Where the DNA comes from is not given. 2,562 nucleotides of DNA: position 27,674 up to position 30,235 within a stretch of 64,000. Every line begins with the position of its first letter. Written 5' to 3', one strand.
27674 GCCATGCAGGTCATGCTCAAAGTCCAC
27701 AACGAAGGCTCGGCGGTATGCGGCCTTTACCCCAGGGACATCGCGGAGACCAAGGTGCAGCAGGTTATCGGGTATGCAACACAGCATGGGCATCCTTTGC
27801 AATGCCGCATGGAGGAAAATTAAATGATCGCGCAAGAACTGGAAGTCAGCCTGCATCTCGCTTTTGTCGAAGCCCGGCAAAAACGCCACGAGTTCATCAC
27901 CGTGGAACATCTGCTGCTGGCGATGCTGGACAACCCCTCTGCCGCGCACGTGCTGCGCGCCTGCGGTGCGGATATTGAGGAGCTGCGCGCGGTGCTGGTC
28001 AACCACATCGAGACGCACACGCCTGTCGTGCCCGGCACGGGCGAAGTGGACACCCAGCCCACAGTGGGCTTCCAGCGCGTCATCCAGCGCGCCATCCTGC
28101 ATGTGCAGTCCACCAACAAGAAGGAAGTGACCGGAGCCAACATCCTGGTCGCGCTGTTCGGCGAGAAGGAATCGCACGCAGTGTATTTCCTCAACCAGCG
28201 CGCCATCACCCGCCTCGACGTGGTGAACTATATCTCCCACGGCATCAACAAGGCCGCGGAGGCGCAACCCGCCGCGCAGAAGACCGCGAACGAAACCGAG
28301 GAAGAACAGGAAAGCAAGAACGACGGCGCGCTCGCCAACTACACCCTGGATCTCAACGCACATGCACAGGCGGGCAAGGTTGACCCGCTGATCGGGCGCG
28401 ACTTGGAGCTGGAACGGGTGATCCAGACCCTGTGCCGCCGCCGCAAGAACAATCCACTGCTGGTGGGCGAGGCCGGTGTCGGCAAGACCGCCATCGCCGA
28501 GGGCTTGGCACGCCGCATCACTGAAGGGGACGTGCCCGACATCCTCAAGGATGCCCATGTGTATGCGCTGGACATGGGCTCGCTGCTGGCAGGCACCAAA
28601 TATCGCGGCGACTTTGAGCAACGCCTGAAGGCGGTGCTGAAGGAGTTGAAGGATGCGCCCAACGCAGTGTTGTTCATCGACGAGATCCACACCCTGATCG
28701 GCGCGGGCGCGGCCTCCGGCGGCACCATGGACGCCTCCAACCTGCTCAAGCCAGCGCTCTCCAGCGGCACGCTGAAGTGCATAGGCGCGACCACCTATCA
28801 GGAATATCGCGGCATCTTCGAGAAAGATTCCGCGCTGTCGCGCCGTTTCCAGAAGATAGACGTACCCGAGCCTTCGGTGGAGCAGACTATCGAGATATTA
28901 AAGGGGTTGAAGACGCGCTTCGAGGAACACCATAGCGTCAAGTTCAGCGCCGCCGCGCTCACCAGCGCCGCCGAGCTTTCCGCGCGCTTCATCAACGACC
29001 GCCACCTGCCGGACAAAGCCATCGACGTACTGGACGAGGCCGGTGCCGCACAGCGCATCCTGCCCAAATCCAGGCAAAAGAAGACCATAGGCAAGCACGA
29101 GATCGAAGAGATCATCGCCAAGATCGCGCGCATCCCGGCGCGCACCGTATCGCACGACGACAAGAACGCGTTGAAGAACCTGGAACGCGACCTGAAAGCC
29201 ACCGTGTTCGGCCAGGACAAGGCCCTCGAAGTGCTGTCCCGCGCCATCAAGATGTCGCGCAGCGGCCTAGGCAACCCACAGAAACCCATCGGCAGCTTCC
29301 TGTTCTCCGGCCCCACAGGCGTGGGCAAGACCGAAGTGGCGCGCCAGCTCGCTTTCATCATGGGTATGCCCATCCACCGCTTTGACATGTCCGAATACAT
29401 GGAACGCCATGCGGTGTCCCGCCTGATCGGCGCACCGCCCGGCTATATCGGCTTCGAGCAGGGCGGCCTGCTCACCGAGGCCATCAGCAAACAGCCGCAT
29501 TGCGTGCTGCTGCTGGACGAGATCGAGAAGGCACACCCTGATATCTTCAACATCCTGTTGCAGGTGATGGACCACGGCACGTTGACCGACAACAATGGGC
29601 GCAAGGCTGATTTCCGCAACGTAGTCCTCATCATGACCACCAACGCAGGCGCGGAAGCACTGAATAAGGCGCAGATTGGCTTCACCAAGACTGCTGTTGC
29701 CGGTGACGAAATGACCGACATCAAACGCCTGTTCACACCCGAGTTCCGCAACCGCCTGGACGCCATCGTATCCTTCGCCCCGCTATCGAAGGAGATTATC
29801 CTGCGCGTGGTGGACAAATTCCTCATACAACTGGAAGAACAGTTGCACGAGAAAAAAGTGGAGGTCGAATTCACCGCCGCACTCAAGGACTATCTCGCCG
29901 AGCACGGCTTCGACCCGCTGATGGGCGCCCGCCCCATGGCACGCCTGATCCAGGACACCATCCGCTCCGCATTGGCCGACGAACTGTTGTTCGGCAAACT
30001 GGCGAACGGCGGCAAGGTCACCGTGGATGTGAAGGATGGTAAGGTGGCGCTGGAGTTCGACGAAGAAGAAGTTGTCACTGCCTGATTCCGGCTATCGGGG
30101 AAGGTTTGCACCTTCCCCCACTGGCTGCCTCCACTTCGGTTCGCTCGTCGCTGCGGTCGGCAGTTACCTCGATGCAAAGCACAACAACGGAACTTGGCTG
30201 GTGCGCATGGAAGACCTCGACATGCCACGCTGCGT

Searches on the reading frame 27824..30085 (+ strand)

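Call 71: search_protein_families(library=pfam, proteins=[window:27824-30085:+], max_evalue=0.00001)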
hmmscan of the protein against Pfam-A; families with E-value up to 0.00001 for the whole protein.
window:27824-30085:+ (753 aa): 12 families
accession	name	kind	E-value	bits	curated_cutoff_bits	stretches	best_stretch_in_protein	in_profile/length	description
PF07724.20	AAA_2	-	4.4e-64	215.9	27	1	487-648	1-166/166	AAA domain (Cdc48 subfamily)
PF00004.35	AAA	-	2.4e-29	102.9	21.2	2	212-344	2-125/131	ATPase family associated with various cellular activities (AAA)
PF17871.7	AAA_lid_9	-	4.9e-26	91.1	22.8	1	351-454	1-101/104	AAA lid domain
PF10431.15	ClpB_D2-small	-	1.8e-25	89.2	21.9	1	654-734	1-81/81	C-terminal, D2-small domain, of ClpB protein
PF07728.20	AAA_5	-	9.9e-21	74.6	22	1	492-610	2-125/139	AAA domain (dynein-related subfamily)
PF02861.25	Clp_N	-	2.2e-15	57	20.7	1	13-61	1-51/53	Clp amino terminal domain, pathogenicity island component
PF13191.12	AAA_16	-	3.6e-13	50.8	32.6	1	188-278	1-85/167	AAA ATPase domain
PF00158.32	Sigma54_activat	-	2.2e-10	40.9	20.2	0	491-611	24-146/168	Sigma-54 interaction domain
PF13401.12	AAA_22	-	2.3e-10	41.3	27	0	207-295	4-97/130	AAA domain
PF05621.17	TniB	-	1.4e-07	31.6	22.4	0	195-349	22-186/189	Bacterial TniB protein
PF05496.18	RuvB_N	-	1.7e-07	31.6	27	0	462-518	10-62/159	Holliday junction DNA helicase RuvB P-loop domain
PF01078.27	Mg_chelatase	-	2e-06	27.8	20.3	0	491-532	24-64/207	Magnesium chelatase, subunit ChlI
